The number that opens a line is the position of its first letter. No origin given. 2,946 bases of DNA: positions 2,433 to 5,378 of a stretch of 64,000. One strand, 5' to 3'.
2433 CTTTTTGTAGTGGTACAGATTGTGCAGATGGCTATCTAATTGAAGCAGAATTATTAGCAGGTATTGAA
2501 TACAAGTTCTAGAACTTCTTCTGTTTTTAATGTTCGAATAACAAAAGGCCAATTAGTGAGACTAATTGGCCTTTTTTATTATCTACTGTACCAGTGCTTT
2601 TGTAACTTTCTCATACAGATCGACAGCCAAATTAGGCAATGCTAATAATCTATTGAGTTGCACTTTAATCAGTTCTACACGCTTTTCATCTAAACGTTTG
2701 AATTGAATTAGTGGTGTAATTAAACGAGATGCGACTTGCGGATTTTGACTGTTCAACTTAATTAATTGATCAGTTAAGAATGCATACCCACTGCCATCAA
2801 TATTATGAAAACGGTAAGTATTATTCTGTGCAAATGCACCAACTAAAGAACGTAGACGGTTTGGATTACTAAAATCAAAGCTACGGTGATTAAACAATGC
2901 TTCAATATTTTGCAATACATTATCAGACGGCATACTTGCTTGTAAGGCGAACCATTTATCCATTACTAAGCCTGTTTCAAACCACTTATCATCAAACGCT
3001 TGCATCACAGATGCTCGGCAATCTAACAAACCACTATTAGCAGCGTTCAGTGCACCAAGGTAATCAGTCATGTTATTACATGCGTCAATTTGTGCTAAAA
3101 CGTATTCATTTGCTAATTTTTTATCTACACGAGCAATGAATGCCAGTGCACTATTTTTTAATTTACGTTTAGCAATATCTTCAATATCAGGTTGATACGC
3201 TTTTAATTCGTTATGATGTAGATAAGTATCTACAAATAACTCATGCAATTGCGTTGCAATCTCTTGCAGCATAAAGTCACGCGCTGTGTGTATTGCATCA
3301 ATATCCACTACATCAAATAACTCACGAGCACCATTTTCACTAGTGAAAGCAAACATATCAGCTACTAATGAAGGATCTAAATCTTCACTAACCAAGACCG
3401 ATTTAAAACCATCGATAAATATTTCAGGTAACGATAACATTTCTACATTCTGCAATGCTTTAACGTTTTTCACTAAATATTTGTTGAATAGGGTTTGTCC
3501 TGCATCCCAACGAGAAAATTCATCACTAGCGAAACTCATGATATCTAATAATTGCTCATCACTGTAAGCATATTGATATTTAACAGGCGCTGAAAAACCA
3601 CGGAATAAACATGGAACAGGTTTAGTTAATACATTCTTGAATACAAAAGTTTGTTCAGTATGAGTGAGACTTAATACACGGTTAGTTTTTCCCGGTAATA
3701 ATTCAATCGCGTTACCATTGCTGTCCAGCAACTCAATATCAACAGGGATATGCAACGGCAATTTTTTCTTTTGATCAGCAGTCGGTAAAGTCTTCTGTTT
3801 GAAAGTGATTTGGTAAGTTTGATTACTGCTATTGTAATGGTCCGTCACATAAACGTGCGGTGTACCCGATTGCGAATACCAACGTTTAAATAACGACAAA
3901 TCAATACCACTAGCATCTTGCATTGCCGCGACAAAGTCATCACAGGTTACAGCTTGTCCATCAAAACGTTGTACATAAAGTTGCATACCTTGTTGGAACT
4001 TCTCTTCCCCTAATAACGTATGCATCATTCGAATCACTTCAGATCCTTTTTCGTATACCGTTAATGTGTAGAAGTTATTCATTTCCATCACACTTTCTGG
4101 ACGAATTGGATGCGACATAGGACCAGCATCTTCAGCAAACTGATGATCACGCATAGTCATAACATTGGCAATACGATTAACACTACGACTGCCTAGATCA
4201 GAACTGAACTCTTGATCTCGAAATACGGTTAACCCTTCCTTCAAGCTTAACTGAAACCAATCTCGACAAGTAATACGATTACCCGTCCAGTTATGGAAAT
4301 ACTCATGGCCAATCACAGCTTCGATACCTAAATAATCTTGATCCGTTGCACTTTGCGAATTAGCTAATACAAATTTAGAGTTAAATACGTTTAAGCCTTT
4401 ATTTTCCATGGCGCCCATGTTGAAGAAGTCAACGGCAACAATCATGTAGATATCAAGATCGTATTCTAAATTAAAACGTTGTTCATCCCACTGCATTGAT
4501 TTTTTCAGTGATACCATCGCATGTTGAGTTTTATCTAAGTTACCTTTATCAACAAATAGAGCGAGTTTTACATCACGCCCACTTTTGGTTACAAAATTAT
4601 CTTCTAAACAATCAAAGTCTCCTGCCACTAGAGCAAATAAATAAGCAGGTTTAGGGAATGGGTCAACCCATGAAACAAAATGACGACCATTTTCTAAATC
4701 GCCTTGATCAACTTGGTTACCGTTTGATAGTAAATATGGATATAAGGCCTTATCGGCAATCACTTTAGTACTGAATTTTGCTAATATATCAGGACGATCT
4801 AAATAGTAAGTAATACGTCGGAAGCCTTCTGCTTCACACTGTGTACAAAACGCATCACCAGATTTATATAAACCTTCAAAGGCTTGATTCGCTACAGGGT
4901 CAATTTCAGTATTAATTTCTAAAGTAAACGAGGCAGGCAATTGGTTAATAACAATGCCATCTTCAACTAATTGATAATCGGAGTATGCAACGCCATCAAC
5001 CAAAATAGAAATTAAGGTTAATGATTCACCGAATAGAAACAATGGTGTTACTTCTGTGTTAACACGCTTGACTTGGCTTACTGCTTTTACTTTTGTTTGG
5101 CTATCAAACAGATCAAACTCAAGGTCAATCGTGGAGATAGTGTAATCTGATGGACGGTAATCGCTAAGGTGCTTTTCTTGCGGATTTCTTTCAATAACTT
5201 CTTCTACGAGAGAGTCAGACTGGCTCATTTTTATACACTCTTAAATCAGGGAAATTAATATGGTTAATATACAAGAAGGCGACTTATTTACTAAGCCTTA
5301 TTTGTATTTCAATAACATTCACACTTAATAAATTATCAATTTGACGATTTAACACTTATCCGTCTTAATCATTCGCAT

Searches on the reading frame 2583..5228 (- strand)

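Call 92: search_protein_families(library=pfam, proteins=[window:2583-5228:-], max_evalue=0.00001)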
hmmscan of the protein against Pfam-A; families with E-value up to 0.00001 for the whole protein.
window:2583-5228:- (881 aa): 4 families
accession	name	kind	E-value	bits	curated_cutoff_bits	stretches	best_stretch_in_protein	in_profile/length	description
PF17432.8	DUF3458_C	-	9.2e-108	360.8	24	1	557-879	1-319/320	Domain of unknown function (DUF3458_C) ARM repeats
PF01433.26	Peptidase_M1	-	2.9e-58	197.5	27.7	1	238-450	3-218/218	Peptidase family M1 domain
PF11940.14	DUF3458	-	9.3e-33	113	28.6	1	455-553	1-94/95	Domain of unknown function (DUF3458) Ig-like fold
PF17900.6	Peptidase_M1_N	-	1.9e-15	57.9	25.8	1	95-197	82-186/186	Peptidase M1 N-terminal domain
